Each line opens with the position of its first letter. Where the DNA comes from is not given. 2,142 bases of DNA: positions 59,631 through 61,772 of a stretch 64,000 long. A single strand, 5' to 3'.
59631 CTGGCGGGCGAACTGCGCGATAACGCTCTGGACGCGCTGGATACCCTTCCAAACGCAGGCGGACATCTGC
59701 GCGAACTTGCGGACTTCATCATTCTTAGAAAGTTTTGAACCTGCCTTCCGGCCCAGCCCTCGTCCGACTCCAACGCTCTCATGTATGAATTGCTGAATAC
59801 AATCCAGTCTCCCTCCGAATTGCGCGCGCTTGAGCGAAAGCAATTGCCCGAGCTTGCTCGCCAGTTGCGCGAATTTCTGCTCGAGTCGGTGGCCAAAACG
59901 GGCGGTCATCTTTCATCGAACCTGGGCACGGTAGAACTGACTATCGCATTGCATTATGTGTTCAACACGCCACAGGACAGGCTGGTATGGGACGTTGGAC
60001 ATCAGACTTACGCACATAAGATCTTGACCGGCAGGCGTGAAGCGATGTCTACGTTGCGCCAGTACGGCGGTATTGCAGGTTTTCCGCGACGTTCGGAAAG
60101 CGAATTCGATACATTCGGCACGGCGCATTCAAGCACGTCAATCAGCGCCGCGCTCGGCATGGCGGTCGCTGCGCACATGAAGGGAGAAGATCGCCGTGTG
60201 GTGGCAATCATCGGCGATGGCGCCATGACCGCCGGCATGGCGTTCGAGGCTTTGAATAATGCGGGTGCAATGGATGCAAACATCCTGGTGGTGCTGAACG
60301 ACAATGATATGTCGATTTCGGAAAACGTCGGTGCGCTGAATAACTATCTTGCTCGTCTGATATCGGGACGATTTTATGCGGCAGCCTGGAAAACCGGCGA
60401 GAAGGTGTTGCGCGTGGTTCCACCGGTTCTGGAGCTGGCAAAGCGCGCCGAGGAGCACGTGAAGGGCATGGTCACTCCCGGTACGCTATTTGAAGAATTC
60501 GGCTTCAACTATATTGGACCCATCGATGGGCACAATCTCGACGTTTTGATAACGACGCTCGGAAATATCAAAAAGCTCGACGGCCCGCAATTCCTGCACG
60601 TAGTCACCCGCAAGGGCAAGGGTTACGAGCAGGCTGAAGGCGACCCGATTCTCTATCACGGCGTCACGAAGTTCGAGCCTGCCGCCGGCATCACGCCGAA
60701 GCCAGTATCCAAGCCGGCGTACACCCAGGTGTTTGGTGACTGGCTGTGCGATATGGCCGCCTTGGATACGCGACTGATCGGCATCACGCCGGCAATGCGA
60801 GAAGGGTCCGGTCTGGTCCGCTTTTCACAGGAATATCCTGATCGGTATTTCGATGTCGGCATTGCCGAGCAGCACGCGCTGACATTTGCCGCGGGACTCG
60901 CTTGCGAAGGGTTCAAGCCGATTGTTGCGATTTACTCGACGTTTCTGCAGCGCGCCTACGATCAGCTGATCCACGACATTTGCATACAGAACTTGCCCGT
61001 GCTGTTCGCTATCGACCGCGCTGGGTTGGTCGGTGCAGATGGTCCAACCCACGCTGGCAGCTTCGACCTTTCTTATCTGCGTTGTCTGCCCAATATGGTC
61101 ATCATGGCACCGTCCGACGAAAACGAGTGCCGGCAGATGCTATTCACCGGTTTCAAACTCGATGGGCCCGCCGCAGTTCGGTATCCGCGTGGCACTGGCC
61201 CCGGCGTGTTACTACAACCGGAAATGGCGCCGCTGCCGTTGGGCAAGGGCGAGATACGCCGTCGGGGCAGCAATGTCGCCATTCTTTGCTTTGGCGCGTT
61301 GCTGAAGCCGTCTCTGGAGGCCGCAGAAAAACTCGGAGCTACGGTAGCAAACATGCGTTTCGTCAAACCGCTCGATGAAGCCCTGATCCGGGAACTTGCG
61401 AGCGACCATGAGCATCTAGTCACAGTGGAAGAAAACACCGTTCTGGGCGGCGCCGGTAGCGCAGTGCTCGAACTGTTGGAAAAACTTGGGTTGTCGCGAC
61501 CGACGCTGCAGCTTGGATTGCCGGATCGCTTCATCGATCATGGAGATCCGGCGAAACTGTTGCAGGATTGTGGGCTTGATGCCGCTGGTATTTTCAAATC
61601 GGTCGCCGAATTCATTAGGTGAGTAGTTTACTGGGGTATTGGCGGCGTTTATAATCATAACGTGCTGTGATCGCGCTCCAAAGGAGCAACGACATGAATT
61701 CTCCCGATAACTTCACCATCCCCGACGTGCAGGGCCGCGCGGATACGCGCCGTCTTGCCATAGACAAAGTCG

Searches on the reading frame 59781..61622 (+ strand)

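Call 73: search_protein_families(library=pfam, proteins=[window:59781-61622:+], max_evalue=0.00001)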
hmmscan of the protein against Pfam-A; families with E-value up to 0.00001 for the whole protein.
window:59781-61622:+ (613 aa): 6 families
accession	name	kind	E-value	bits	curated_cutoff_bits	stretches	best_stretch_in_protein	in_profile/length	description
PF13292.11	DXP_synthase_N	-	3.3e-126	420.6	21.2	1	5-276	1-274/274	1-deoxy-D-xylulose-5-phosphate synthase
PF02779.29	Transket_pyr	-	4.6e-46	157.1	27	1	311-472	2-171/174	Transketolase, pyrimidine binding domain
PF02780.25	Transketolase_C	-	6.5e-29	100.8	25.9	1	488-604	1-124/124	Transketolase, C-terminal domain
PF00676.26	E1_dh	-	6.6e-08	32.3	22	1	115-180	103-166/300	Dehydrogenase E1 component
PF02775.26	TPP_enzyme_C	-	1.6e-06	28.4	21.9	1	119-177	28-84/151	Thiamine pyrophosphate enzyme, C-terminal TPP binding domain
PF00456.26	Transketolase_N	-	2.4e-06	27.2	22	1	42-207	23-212/334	Transketolase, thiamine diphosphate binding domain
